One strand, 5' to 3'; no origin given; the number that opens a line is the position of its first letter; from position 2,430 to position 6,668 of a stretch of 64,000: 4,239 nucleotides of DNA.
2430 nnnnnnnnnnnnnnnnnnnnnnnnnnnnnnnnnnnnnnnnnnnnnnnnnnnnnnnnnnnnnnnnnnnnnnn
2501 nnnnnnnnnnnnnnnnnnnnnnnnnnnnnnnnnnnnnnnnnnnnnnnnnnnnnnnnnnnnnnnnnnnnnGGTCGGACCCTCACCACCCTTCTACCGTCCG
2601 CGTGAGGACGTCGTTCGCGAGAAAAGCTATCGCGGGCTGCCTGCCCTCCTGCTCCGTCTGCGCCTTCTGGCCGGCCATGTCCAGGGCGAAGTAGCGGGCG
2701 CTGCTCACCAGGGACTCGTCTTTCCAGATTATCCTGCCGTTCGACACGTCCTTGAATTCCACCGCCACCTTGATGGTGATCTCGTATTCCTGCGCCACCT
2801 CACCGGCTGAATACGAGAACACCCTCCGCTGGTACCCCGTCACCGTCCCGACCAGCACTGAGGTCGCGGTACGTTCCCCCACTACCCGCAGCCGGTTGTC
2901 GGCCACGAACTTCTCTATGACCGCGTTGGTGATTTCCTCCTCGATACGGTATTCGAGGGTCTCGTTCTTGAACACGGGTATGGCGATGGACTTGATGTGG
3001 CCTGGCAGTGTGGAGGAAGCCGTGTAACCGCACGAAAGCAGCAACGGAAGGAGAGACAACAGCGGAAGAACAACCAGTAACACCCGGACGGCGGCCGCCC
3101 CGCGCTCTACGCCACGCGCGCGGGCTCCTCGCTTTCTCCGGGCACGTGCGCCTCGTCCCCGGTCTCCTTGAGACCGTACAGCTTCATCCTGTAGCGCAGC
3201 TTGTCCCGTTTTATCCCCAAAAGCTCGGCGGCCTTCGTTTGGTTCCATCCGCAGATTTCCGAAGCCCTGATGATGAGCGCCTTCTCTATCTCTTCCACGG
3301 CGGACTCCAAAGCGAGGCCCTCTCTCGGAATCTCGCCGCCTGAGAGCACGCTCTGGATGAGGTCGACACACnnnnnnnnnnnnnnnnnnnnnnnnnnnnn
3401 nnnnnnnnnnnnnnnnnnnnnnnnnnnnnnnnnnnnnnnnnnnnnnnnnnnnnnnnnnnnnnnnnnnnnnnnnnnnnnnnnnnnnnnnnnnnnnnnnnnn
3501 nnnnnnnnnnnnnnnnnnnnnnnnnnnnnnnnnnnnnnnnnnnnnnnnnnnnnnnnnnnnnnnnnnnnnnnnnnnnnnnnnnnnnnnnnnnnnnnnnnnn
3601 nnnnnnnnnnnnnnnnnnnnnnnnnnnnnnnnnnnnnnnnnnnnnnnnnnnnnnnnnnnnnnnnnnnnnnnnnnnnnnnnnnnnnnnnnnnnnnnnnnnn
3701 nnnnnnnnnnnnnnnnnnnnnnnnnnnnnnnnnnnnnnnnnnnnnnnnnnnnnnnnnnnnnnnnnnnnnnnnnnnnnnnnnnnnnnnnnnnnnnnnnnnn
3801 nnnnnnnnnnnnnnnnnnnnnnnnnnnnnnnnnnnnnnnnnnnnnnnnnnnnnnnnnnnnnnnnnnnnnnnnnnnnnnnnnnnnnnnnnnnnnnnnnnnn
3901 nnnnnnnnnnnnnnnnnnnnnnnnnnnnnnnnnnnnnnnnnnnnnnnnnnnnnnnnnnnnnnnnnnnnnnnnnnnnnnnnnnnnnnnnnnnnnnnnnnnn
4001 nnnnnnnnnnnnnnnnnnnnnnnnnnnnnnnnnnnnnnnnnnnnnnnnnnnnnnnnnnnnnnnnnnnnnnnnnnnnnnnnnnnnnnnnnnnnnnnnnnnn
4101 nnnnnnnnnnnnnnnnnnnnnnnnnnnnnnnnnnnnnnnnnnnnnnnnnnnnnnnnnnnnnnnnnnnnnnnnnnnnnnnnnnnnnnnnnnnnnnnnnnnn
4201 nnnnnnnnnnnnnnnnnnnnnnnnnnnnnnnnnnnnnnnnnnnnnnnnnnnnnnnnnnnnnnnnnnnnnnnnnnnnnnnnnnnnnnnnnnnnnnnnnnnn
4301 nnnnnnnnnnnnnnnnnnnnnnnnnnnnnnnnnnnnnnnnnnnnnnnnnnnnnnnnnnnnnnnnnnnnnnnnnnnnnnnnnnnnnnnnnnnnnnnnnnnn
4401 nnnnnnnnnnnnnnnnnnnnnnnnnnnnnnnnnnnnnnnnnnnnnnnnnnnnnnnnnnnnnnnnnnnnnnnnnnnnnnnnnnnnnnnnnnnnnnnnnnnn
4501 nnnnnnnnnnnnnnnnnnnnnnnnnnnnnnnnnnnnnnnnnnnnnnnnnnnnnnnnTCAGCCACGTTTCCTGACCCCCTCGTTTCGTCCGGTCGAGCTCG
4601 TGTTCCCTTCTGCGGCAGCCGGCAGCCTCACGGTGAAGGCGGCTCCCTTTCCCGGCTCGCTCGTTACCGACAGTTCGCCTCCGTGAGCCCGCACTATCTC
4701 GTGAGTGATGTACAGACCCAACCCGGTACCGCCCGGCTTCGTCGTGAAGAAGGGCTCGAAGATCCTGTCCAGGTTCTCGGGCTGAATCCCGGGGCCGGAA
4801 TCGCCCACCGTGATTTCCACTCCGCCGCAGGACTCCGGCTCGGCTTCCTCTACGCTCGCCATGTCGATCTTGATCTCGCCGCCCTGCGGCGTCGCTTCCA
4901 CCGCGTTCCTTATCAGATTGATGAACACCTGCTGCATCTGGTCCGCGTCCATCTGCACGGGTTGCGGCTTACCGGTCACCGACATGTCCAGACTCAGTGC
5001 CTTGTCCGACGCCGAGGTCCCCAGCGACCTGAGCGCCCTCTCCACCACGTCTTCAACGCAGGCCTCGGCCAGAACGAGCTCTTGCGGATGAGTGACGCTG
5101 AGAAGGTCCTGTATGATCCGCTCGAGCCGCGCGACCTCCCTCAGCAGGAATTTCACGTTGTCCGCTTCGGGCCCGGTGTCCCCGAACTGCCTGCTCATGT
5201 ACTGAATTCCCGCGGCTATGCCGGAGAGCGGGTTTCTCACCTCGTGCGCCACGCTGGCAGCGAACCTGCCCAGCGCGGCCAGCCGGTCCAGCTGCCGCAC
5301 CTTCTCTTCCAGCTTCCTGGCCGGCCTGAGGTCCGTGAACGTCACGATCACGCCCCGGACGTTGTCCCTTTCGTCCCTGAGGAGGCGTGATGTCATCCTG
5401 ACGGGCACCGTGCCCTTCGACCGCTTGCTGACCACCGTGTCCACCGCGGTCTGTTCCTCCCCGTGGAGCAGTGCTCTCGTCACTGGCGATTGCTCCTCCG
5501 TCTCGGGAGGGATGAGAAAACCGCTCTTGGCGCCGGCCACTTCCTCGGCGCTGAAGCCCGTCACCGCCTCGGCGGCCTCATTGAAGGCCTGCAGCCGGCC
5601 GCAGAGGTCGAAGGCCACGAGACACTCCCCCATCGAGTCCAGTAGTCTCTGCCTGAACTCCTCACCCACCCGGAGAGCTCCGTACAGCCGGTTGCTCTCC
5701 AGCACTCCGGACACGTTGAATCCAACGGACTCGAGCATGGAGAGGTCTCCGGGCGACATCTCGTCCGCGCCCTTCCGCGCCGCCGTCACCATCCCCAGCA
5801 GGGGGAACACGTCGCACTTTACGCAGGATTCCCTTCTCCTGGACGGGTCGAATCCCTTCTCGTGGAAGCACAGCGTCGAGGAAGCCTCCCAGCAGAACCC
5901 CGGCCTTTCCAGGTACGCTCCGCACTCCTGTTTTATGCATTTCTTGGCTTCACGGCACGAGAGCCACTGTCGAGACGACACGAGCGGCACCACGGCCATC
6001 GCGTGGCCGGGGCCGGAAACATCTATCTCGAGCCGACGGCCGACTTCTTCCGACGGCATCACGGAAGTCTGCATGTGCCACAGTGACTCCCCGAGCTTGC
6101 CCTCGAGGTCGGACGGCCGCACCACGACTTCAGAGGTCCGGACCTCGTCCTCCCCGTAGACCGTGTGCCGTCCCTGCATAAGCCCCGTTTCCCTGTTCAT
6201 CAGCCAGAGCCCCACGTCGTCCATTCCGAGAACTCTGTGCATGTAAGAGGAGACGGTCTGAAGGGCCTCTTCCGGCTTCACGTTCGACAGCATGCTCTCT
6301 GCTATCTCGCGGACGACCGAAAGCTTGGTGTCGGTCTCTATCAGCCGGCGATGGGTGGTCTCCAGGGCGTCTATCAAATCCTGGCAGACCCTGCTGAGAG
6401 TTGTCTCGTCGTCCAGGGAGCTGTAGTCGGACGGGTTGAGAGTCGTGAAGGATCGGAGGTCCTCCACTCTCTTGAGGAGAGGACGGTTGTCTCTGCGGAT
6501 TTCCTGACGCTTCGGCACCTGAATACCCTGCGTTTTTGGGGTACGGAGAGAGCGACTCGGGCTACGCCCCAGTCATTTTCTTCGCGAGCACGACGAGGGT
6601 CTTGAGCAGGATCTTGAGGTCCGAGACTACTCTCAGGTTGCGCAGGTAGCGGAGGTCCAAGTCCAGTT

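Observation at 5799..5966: Cysteine-rich insert (7 Cys in ~50 aa) between the GAF and PAS domains of the soluble histidine kinase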

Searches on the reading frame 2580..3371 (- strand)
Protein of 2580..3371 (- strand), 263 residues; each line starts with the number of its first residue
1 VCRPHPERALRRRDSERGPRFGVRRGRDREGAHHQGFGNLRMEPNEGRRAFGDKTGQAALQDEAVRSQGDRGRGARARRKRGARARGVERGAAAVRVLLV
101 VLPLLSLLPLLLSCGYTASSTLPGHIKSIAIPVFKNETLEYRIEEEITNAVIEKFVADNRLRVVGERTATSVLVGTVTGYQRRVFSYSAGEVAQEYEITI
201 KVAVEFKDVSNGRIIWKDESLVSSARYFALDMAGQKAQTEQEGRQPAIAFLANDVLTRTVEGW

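Call 14: search_protein_families(library=pfam, proteins=[window:2580-3371:-], max_evalue=0.001)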
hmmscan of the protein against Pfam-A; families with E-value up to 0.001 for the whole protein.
window:2580-3371:- (263 aa): 1 family
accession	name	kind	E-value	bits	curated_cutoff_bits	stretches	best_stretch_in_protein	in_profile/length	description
PF04390.17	LptE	-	1.4e-11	45.5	23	1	126-258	1-117/118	Lipopolysaccharide-assembly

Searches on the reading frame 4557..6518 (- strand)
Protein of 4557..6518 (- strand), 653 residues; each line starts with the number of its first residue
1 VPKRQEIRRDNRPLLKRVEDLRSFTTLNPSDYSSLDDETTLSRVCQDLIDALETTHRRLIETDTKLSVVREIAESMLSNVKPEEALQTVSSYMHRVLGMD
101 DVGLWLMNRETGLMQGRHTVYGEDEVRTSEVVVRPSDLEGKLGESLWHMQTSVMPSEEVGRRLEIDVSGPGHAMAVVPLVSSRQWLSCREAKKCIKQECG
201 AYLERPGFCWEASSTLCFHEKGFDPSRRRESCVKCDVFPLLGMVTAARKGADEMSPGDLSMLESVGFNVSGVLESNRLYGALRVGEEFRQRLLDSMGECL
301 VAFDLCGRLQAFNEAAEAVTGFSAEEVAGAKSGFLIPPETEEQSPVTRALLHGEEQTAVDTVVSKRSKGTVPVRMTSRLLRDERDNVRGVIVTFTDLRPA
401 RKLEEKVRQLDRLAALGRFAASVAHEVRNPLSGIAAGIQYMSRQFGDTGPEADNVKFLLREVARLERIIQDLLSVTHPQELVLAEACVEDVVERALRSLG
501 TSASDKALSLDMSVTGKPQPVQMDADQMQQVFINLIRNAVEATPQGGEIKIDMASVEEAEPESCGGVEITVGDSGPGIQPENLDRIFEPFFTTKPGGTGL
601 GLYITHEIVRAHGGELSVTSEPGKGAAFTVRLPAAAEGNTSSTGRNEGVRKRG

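Call 3: search_protein_families(library=pfam, proteins=[window:4557-6518:-], max_evalue=1)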
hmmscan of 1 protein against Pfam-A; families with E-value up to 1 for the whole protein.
window:4557-6518:- (653 aa): 11 families
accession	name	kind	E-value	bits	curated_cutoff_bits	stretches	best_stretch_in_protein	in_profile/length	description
PF02518.31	HATPase_c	-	6.6e-31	107.5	26.4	1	524-635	2-110/111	Histidine kinase-, DNA gyrase B-, and HSP90-like ATPase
PF00989.32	PAS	-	1.8e-13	51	22.6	1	287-396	1-112/113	PAS fold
PF00512.31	HisKA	-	1.3e-10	41.6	26.9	1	416-475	2-60/66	His Kinase A (phospho-acceptor) domain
PF13426.13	PAS_9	-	1.2e-09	38.9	27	1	307-397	11-101/103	PAS domain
PF08448.16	PAS_4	-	5.6e-09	36.6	23.1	1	293-398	1-106/110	PAS fold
PF13581.12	HATPase_c_2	-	0.0011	19.4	27.4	1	532-611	40-111/127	Histidine kinase-like ATPase domain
PF13492.12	GAF_3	-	0.0083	17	27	0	82-184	2-93/129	GAF domain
PF01590.32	GAF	-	0.027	15.4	22.4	1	82-264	2-124/133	GAF domain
PF13589.12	HATPase_c_3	-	0.095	13.2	25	1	528-588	3-55/137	Histidine kinase-, DNA gyrase B-, and HSP90-like ATPase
PF13596.12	PAS_10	-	0.099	13.7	22.1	1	308-397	20-105/106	PAS domain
PF12001.13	DUF3496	-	0.14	13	23.3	1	46-86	45-85/109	Domain of unknown function (DUF3496)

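Call 4: search_protein_families(library=ncbifam, proteins=[window:4557-6518:-], max_evalue=1)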
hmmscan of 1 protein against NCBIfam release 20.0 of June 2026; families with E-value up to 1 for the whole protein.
window:4557-6518:- (653 aa): 93 families (the best 25 are shown)
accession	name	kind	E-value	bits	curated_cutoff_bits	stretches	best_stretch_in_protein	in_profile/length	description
NF008468.0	PRK11360.1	equivalog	1.1e-91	308.1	646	1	276-640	257-614/616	two-component system sensor histidine kinase AtoS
NF007688.0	PRK10364.1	equivalog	2.7e-63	214.3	479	1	398-637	222-454/460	two-component system sensor histidine kinase ZraS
NF010411.0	PRK13837.1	equivalog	5.9e-50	170.1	647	1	365-639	399-680/828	two-component system VirA-like sensor kinase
NF052574.1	HisKinEspCMyxo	equivalog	1.7e-48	165.4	1200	1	312-640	313-643/785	serine histidine kinase EspC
NF046044.1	PnpS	equivalog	8.4e-47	160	400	1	289-633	57-390/390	two-component system histidine kinase PnpS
NF033092.0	HK_WalK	equivalog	4.1e-39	134.6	725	1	276-633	244-593/594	cell wall metabolism sensor histidine kinase WalK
NF052573.1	HisKinEspAMyxo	equivalog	5.9e-37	127.1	1400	1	290-638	256-615/755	serine histidine kinase EspA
NF041777.1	sens_FixL_Rhizob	equivalog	9.2e-37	126.8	850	1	274-636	110-483/485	sensor protein FixL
NF046020.1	HisKinCckABruc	equivalog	2.2e-36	125.1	1000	1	354-641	418-714/868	cell cycle histidine kinase CckA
TIGR02966.1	phoR_proteo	equivalog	4.7e-36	124.5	334.2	1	292-632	11-333/333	phosphate regulon sensor histidine kinase PhoR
NF053867.1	SprKinKinDBac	equivalog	1e-35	123.2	775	1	390-636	260-499/500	sporulation kinase KinD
NF041735.1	hist_kin_RppB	equivalog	9.5e-35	120.2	400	1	418-633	218-438/438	two-component system sensor histidine kinase RppB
NF040691.1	MtrAB_MtrB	equivalog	7.2e-34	117.6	450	1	384-640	240-498/507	MtrAB system histidine kinase MtrB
NF047497.1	HK_LIC_12097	equivalog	1.8e-33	115.8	500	1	385-634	119-366/367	LIC_12097 family sensor histidine kinase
NF045911.1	TCSHisKinNblS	equivalog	7.3e-32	110.5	1000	1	292-632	271-618/621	two-component system sensor histidine kinase NblS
TIGR02916.1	PEP_his_kin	equivalog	4e-31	108.3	300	1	403-633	462-679/679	XrtA/PEP-CTERM system histidine kinase PrsK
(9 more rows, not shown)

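Call 8: find_encoding_contigs(protein=window:4557-6518:-, flank=3000, max_places=4)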
Protein window:4557-6518:- (653 aa): no gene with exactly this product is on record in the collection.

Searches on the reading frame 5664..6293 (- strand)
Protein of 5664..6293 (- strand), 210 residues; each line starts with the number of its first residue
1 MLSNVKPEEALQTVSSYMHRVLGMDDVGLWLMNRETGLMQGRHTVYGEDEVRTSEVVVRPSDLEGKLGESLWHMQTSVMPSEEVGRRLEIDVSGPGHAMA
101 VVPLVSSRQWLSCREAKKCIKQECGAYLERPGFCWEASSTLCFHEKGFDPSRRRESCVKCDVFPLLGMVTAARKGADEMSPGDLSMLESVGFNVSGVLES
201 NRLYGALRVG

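Call 59: find_homologous_proteins(query=A4, max_evalue=0.001)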
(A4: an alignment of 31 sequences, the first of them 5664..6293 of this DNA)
Query A4 (31 sequences) (210 aa, profile of the alignment): 7 proteins with E <= 0.001 among 2062 candidates.
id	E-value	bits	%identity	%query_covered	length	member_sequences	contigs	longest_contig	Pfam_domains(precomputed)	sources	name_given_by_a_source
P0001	3.0e-63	231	55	100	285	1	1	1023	-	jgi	jgi:GAF domain-containing protein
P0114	9.3e-41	158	22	95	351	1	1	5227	PF01590.33,PF07228.18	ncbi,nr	ncbi:MAG: SpoIIE family protein phosphatase, partial [Chitinispirillaceae bacterium]|nr:SpoIIE famil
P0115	9.4e-35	138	22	79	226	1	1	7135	-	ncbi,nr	ncbi:MAG: GAF domain-containing protein, partial [Fibrobacter sp.]|nr:GAF domain-containing protein 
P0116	8.3e-26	109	21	76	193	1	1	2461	-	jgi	jgi:transcriptional regulator with GAF, ATPase, and Fis domain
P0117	1.5e-16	79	27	51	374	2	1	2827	PF07228.18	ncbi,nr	ncbi:MAG: PP2C family protein-serine/threonine phosphatase, partial [Fibrobacter sp.]|nr:PP2C family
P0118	4.1e-9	54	20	37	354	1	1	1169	PF07228.18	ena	-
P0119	4.8e-9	54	-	-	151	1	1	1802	-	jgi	-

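Call 88: search_protein_families(library=pfam, proteins=[P0114], max_evalue=0.00001)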
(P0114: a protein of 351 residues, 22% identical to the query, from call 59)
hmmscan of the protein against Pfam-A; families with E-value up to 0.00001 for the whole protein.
P0114 (351 aa): 2 families
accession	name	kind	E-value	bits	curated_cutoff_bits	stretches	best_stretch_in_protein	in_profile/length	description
PF07228.17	SpoIIE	-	1.9e-07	31.7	25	1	311-349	3-41/192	Stage II sporulation protein E (SpoIIE)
PF01590.32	GAF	-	7.8e-06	26.9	22.4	0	36-140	1-102/133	GAF domain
